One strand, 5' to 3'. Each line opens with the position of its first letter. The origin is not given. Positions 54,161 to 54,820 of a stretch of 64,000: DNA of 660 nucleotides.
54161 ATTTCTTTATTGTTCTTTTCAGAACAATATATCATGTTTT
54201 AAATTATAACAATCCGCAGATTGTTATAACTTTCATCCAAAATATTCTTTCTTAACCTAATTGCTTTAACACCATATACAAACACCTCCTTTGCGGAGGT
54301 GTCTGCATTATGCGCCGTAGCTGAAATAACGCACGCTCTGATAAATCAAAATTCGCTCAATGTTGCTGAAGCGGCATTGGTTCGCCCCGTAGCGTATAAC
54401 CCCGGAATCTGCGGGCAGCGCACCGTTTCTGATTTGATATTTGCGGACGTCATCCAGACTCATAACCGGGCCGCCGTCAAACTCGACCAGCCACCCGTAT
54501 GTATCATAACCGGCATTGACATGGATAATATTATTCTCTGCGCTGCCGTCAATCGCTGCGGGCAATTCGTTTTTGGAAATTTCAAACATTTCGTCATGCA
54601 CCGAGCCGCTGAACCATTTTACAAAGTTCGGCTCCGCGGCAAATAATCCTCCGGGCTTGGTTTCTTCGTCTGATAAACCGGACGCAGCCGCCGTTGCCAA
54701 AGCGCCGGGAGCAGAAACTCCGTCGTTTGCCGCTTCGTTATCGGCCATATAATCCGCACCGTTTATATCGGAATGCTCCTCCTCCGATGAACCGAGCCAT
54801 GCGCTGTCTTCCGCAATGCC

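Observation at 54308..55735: Extremely acidic 475-aa protein with a small C-terminal globular domain, co-operonic with the EnvZ/OmpR-like pair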

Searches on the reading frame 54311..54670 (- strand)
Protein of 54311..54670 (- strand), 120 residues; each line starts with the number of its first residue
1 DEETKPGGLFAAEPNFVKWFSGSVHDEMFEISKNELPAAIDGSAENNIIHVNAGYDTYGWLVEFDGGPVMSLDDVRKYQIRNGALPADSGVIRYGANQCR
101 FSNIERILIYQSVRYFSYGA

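Call 4: search_protein_families(library=pfam, proteins=[window:54311-54640:-], max_evalue=0.1)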
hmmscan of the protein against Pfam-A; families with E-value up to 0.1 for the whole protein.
window:54311-54640:- (110 aa): 0 families

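Call 5: find_homologous_proteins(query=window:54311-54658:-, max_evalue=0.01)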
Query seq(116 aa) (116 aa): 1 proteins with E <= 0.01 among 2 candidates.
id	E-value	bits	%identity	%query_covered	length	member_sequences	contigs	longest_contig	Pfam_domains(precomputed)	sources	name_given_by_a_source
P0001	2.3e-33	133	60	91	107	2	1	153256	-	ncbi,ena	-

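Call 6: search_solved_structures(query=window:54311-54658:-, max_evalue=10)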
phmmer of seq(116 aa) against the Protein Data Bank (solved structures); distinct sequences matched with E-value up to 10: 8.
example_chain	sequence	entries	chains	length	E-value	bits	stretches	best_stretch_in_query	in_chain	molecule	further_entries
7mdy_D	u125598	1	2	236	0.069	16.5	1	20-81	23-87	Lipoprotein-releasing system ATP-binding protein LolD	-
7mdx_D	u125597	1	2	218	0.072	16.4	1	20-81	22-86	Lipoprotein-releasing system ATP-binding protein LolD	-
7v8l_D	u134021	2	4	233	0.072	16.4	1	20-81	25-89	Lipoprotein-releasing system ATP-binding protein LolD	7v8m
7v8i_D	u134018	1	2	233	0.072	16.4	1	20-81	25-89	Lipoprotein-releasing system ATP-binding protein LolD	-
9rlc_D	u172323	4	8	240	0.073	16.4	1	20-81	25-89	Lipoprotein-releasing system ATP-binding protein LolD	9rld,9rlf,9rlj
9rle_D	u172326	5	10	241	0.073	16.4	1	20-81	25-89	Lipoprotein-releasing system ATP-binding protein LolD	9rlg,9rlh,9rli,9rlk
7arh_F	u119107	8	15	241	0.075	16.4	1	20-81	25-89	Lipoprotein-releasing system ATP-binding protein LolD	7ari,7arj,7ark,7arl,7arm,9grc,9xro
9gvk_D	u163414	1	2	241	0.075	16.4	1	20-81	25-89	Lipoprotein-releasing system ATP-binding protein LolD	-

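Call 8: find_encoding_contigs(protein=P0001, flank=10000, max_places=6)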
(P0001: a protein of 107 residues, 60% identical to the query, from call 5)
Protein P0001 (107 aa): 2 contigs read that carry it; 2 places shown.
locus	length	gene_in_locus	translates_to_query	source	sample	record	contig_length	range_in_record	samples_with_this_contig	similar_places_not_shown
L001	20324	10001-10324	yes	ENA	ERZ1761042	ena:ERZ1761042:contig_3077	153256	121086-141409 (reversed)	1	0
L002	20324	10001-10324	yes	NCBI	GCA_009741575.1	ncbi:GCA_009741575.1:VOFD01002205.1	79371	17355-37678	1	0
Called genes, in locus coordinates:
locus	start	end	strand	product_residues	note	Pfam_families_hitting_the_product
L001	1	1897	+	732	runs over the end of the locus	PF05000:RNA_pol_Rpb1_4, PF25984:BSH_YknX (faint), PF04998:RNA_pol_Rpb1_5, PF21668:RPOC_hybrid (faint), PF01333:Apocytochr_F_C (faint), PF01551:Peptidase_M23 (faint), PF13375:RnfC_N (faint)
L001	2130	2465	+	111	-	-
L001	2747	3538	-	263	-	-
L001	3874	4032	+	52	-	-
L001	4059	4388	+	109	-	PF27096:UvrC_M (weak)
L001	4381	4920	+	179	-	PF02151:UVR, PF22920:UvrC_RNaseH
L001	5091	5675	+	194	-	PF08459:UvrC_RNaseH_dom, PF14520:HHH_5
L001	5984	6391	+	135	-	PF01066:CDP-OH_P_transf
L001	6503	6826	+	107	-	PF00072:Response_reg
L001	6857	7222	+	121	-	PF00486:Trans_reg_C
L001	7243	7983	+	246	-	-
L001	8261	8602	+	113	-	PF02518:HATPase_c, PF13589:HATPase_c_3 (weak)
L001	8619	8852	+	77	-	-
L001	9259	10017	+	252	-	-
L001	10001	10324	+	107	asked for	-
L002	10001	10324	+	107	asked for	-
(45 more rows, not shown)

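Call 13: find_related_loci(query=A1, collection=genome_contigs, flank=10000)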
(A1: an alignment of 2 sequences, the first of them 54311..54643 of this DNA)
Query A1 (111 aa) in genome_contigs; peptide patterns used: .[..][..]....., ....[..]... (x = any residue, [..] = any of these).
200 stretches matched a pattern; 26 encode a relative of the query (tblastn E <= 1e-3); 26 distinct loci.
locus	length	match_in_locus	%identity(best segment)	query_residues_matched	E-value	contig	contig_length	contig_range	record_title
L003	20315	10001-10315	75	6-110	4e-56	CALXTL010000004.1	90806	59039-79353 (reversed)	MAG: uncultured Alphaproteobacteria bacterium isolate BRZ_KN__bin99 genome assembly, contig: BRZ_KN__NODE_245_length_908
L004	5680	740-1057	78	6-111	3e-56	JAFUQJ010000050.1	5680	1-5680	MAG: Alphaproteobacteria bacterium isolate RGIG4730 Roe_deer_Rectum.Co__c654068, whole genome shotgun sequence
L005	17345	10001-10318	75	6-111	2e-53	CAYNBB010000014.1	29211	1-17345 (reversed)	MAG TPA_asm: uncultured Azospirillaceae bacterium isolate SRP225648_co1_885 genome assembly, contig: NODE_3349_length_29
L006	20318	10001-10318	65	6-111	2e-49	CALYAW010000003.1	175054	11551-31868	MAG: uncultured Alphaproteobacteria bacterium isolate BRZ_DM__bin108 genome assembly, contig: BRZ_DM__NODE_110_length_17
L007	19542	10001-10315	59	7-111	2e-40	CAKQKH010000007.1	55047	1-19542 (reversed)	MAG: uncultured Alphaproteobacteria bacterium isolate REFINED_METABAT215_TOP10_CONTIGS_1500_ASSEMBLY_K77_MERGED__Hadza_M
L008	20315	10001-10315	62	6-110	5e-40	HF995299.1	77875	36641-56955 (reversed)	Proteobacteria bacterium CAG:495 genomic scaffold, scf97, whole genome shotgun sequence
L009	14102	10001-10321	58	4-110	2e-39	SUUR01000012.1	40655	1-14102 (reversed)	MAG: Alphaproteobacteria bacterium isolate SIG51 NODE_21352_length_40655_cov_3.801273, whole genome shotgun sequence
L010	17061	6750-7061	57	7-110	3e-37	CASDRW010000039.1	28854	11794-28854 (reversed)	uncultured proteobacterium isolate SI.B40.metabat-bins.148 genome assembly, contig: SI.B40.metabat-bins.148.fa_k141_1091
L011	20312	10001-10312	54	7-110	9e-37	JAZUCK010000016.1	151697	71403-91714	MAG: Alphaproteobacteria bacterium isolate T1900045314_YK20190003.MAGScoT_cleanbin_000006 SGB_6269_k141_2204697, whole g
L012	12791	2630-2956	50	1-109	3e-36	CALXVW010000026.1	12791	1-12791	MAG: uncultured Alphaproteobacteria bacterium isolate E40__bin9 genome assembly, contig: E40__k127_4644700, whole genome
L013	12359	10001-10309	51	7-109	4e-36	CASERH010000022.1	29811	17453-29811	uncultured proteobacterium isolate O27_L1_392392_idba_bin.56 genome assembly, contig: O27_L1_392392_idba_bin.56.fa_scaff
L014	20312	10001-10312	56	7-110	8e-36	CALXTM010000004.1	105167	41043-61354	MAG: uncultured Alphaproteobacteria bacterium isolate BRZ_DP__bin105 genome assembly, contig: BRZ_DP__NODE_253_length_10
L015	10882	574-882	55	8-110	2e-35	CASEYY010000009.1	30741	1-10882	uncultured proteobacterium isolate SI.O72.metabat-bins.143 genome assembly, contig: SI.O72.metabat-bins.143.fa_k141_1142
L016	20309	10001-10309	51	7-109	3e-35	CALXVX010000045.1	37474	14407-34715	MAG: uncultured Alphaproteobacteria bacterium isolate E21__bin46 genome assembly, contig: E21__k127_5156652, whole genom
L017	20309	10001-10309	57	8-110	2e-35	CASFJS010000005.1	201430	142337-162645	uncultured proteobacterium isolate B35_L4_330330_idba_bin.27 genome assembly, contig: B35_L4_330330_idba_bin.27.fa_scaff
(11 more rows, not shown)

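Call 18: search_protein_representatives(alignment_id=A1)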
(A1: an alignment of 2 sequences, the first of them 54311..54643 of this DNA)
Query: 2 sequences, 111 profile positions. Proteins with E-value up to 0.001 (for the whole library): 233; up to 1e-10: 217; up to 1e-30: 86. The best 150 are listed.
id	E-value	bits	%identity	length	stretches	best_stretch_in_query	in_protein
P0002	7.2e-60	216.0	-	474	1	1-111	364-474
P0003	1.7e-58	211.6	-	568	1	5-110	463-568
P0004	1.2e-55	202.4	-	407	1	3-111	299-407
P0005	2.8e-50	185.1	-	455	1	4-111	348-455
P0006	1.6e-49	182.7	-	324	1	4-110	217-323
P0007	1.9e-49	182.5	-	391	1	5-110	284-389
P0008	4.9e-49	181.1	-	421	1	3-111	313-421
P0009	1.7e-48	179.4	-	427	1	3-110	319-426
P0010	4.5e-47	174.8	-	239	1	4-110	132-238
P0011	3.5e-44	165.5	-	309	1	4-110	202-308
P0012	3.5e-44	165.5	-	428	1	2-110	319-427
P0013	4.8e-44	165.1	-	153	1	3-111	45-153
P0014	1.4e-43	163.5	-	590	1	4-110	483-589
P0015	6.3e-43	161.4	-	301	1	3-110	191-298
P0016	2.9e-42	159.3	-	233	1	4-110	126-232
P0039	7.3e-38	145.1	-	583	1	4-110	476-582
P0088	2.7e-30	120.8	-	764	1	8-109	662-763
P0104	4.3e-29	116.9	-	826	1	8-110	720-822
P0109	9.0e-29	115.9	-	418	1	3-110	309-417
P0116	4.8e-28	113.5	-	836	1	8-110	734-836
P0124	1.9e-27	111.6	-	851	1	8-109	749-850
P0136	3.1e-24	101.3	-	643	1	7-110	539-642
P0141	7.0e-24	100.1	-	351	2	9-110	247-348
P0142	1.5e-23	99.1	-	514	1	3-109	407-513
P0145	2.1e-23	98.6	-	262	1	7-110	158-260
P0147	2.8e-23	98.2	-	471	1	9-109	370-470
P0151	1.0e-22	96.4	-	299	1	7-110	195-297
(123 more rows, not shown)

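Call 20: predict_structure(alignment_id=A1)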
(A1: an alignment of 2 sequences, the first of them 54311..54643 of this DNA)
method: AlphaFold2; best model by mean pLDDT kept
length: 111 residues; sequences in the alignment: 2
mean_pLDDT: 66.8   pTM: 0.64
mean pLDDT of the five models: 66.8, 61.8, 54.5, 53.1, 41.2
residues with pLDDT >= 90: 11; 70-90: 49; 50-70: 23; < 50: 28
segments of 3 or more residues with pLDDT < 50: 1-19, 104-111
pLDDT, mean of each block of 10 residues (from residue 1): 32 38 61 65 66 90 87 87 83 84 44 32
secondary structure, 60 per line:
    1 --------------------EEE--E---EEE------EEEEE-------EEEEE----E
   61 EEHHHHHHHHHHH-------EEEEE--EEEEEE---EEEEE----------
elements in order: E21-23 E30-32 E39-43 E51-55 E60-62 H63-73 E81-85 E88-93 E97-101

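Call 24: find_homologous_proteins(query=A2, max_evalue=0.001)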
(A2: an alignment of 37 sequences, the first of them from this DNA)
Query A2 (37 sequences) (116 aa, profile of the alignment): 14 proteins with E <= 0.001 among 314 candidates.
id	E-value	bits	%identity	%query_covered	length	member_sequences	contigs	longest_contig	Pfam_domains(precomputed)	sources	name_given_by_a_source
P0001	8.8e-44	166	60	91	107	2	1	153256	-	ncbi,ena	-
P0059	3.7e-42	161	50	91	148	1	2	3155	-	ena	-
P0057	9.6e-42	160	53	89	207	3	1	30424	-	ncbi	-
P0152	2.9e-41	158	43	99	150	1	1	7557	-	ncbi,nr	ncbi:MAG: hypothetical protein J6T72_05565, partial [Alphaproteobacteria bacterium]|nr:hypothetical 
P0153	2.6e-37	145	54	79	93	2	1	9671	-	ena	-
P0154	5.5e-37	144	42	89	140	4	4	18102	-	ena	-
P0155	7.4e-37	144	42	89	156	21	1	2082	-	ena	-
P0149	1.7e-36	143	38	97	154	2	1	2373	-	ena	-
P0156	4.4e-36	141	37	90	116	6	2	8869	-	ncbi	-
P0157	5.0e-36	141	38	90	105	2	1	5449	-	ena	-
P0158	2.1e-35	139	41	80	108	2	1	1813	-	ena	-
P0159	3.9e-35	138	58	70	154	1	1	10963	PF00885.25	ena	-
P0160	1.0e-34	137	39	88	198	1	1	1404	-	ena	-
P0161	6.3e-30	121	37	90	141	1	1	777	PF07451.18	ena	-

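Call 25: search_solved_structures(query=A2, max_evalue=10)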
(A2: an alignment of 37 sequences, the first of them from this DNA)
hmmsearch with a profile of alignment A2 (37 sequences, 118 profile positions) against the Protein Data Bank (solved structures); distinct sequences matched with E-value up to 10: 34.
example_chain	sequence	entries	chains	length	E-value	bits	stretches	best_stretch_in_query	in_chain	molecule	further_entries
5xrn_A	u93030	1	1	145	0.2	14.9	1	48-101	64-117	Galectin-10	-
5xro_A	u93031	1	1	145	0.21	14.9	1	49-101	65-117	Galectin-10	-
5yt4_A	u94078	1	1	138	0.21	14.9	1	40-101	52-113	Galectin-10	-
5xrj_A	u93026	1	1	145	0.24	14.7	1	42-101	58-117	Galectin-10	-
6a1u_A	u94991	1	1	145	0.32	14.3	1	48-101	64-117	Galectin-10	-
9ubr_M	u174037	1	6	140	0.32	14.3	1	49-101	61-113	Galectin-10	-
1hdk_A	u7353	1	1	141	0.33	14.3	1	49-101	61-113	EOSINOPHIL LYSOPHOSPHOLIPASE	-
8yqa_A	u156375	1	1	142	0.33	14.2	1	49-101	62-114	Galectin-10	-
9uwp_A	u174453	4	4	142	0.33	14.2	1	49-101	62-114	Galectin-10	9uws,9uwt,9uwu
1g86_A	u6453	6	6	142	0.33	14.2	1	49-101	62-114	CHARCOT-LEYDEN CRYSTAL PROTEIN | LYSOPHOSPHOLIPASE | EOSINOPHIL LYSOPHOSPHOLIPASE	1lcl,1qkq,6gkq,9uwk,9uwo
6a1x_A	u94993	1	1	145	0.34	14.2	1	49-101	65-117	Galectin-10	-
6gks_A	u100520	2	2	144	0.34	14.2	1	49-101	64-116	Galectin-10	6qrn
8yqb_A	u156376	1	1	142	0.34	14.2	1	49-101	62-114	Galectin-10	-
8jae_A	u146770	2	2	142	0.34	14.2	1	49-101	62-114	Galectin-10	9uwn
6l64_A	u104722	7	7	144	0.34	14.2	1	49-101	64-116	Galectin-10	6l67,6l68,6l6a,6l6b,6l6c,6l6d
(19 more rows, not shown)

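Call 31: list_cluster_members(proteins=[P0002, P0088, P0104, P0116, P0124, P0136, P0142, P0147, P0151, P0109])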
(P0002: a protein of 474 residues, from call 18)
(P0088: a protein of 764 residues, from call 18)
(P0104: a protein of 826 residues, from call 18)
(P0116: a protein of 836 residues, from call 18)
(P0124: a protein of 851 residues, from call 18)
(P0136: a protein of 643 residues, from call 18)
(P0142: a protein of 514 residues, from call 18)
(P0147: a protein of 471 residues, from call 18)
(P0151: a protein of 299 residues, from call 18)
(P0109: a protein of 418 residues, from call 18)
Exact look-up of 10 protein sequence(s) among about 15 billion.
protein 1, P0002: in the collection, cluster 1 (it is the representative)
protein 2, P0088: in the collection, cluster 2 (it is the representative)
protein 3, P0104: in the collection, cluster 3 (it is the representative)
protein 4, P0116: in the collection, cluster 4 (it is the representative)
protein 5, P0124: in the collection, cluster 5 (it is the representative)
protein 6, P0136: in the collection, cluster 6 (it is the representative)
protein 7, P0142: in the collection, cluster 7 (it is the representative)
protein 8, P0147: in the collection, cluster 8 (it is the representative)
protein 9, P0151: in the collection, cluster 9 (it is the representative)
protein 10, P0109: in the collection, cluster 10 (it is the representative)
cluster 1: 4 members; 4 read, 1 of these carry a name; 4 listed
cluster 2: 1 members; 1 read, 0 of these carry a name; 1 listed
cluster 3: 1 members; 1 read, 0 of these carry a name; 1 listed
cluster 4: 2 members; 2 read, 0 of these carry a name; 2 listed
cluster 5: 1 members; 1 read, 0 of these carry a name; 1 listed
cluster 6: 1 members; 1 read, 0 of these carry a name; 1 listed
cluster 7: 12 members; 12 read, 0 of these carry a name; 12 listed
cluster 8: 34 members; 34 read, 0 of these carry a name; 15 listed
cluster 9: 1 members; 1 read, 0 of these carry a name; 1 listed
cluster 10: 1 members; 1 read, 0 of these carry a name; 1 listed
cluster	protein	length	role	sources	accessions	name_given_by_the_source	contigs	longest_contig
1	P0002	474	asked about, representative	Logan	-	-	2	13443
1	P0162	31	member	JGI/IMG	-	hypothetical protein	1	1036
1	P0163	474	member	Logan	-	-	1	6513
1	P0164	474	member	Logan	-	-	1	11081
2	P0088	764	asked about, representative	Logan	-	-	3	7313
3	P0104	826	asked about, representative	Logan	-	-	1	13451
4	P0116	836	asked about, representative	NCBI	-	-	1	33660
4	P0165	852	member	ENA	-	-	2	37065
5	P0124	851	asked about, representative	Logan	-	-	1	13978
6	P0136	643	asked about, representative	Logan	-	-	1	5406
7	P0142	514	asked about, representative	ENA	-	-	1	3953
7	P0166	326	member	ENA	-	-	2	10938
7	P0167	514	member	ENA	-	-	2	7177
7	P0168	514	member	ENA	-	-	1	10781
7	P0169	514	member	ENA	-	-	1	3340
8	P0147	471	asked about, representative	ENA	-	-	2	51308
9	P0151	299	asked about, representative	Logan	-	-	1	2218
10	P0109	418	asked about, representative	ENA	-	-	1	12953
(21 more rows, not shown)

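Call 32: predict_structure(alignment_id=A3)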
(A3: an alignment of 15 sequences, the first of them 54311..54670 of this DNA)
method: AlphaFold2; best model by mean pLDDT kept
length: 120 residues; sequences in the alignment: 15
mean_pLDDT: 76.1   pTM: 0.66
mean pLDDT of the five models: 76.1, 74.2, 73.8, 73.0, 71.9
residues with pLDDT >= 90: 55; 70-90: 29; 50-70: 9; < 50: 27
segments of 3 or more residues with pLDDT < 50: 1-23
pLDDT, mean of each block of 10 residues (from residue 1): 33 37 60 89 88 82 96 92 95 95 92 55
secondary structure, 60 per line:
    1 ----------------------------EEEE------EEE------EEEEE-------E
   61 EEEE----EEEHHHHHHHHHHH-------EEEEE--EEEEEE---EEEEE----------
elements in order: E29-32 E39-41 E48-52 E60-64 E69-71 H72-82 E90-94 E97-102 E106-110

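Call 35: find_encoding_contigs(protein=P0147, flank=8000, max_places=2)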
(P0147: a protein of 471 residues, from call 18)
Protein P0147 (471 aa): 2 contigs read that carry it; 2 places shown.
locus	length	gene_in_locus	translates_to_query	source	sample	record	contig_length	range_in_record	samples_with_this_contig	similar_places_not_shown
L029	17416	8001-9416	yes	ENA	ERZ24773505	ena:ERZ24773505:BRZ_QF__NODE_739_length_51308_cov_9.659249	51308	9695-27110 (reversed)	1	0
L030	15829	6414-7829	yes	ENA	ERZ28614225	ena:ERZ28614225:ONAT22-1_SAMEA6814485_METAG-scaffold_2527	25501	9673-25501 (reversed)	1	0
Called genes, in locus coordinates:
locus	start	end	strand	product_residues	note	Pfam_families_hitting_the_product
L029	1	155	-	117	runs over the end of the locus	PF12844:HTH_19, PF13560:HTH_31, PF01381:HTH_3, PF13443:HTH_26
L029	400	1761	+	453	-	-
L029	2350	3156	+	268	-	-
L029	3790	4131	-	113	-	PF04480:DUF559, PF18741:MTES_1575 (weak)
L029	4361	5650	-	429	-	PF13173:AAA_14, PF13635:DUF4143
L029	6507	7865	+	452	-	PF13589:HATPase_c_3 (faint), PF00512:HisKA, PF02518:HATPase_c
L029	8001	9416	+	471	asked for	-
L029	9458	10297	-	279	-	-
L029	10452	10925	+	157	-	PF00565:SNase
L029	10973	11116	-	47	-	PF01165:Ribosomal_S21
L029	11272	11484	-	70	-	-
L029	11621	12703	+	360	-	PF00365:PFK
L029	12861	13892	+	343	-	-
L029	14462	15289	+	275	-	-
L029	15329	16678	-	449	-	PF02040:ArsB, PF16980:CitMHS_2, PF03600:CitMHS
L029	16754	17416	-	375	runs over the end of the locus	PF13439:Glyco_transf_4, PF20706:GT4-conflict (weak), PF00534:Glycos_transf_1, PF13692:Glyco_trans_1_4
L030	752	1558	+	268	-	-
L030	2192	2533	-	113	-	PF04480:DUF559, PF18741:MTES_1575 (weak)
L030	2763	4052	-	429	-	PF13173:AAA_14, PF13635:DUF4143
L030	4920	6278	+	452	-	PF13589:HATPase_c_3 (faint), PF00512:HisKA, PF02518:HATPase_c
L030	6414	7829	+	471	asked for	-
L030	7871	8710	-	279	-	-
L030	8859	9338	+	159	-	PF00565:SNase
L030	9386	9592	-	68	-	PF01165:Ribosomal_S21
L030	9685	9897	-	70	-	-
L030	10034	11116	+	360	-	PF00365:PFK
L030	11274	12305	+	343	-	-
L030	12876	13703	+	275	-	-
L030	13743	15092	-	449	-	PF02040:ArsB, PF16980:CitMHS_2, PF03600:CitMHS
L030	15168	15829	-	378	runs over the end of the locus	PF13439:Glyco_transf_4, PF20706:GT4-conflict (weak), PF00534:Glycos_transf_1, PF13692:Glyco_trans_1_4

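Call 36: find_encoding_contigs(protein=P0116, flank=8000, max_places=2)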
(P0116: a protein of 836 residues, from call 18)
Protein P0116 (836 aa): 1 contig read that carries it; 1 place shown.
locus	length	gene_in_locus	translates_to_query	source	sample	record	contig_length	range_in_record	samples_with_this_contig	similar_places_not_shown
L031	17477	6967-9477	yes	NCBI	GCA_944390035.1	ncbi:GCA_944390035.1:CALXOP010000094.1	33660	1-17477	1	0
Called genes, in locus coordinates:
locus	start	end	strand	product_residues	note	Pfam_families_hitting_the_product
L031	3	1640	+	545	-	?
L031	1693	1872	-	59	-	-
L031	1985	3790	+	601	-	PF01541:GIY-YIG, PF27096:UvrC_M, PF02151:UVR, PF22920:UvrC_RNaseH, PF08459:UvrC_RNaseH_dom, PF00633:HHH (faint), PF12826:HHH_2, PF14520:HHH_5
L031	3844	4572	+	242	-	PF01066:CDP-OH_P_transf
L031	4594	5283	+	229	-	PF00072:Response_reg, PF00486:Trans_reg_C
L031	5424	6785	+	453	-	PF13589:HATPase_c_3 (faint), PF00512:HisKA, PF02518:HATPase_c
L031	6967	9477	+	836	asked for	-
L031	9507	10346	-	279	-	-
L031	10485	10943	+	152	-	PF00565:SNase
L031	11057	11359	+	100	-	PF00829:Ribosomal_L21p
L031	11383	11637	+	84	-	PF01016:Ribosomal_L27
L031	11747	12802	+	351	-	PF01018:GTP1_OBG, PF01926:MMR_HSR1, PF02421:FeoB_N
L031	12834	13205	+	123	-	PF02410:RsfS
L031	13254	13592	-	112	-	-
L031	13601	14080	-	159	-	PF18143:HAD_SAK_2 (weak)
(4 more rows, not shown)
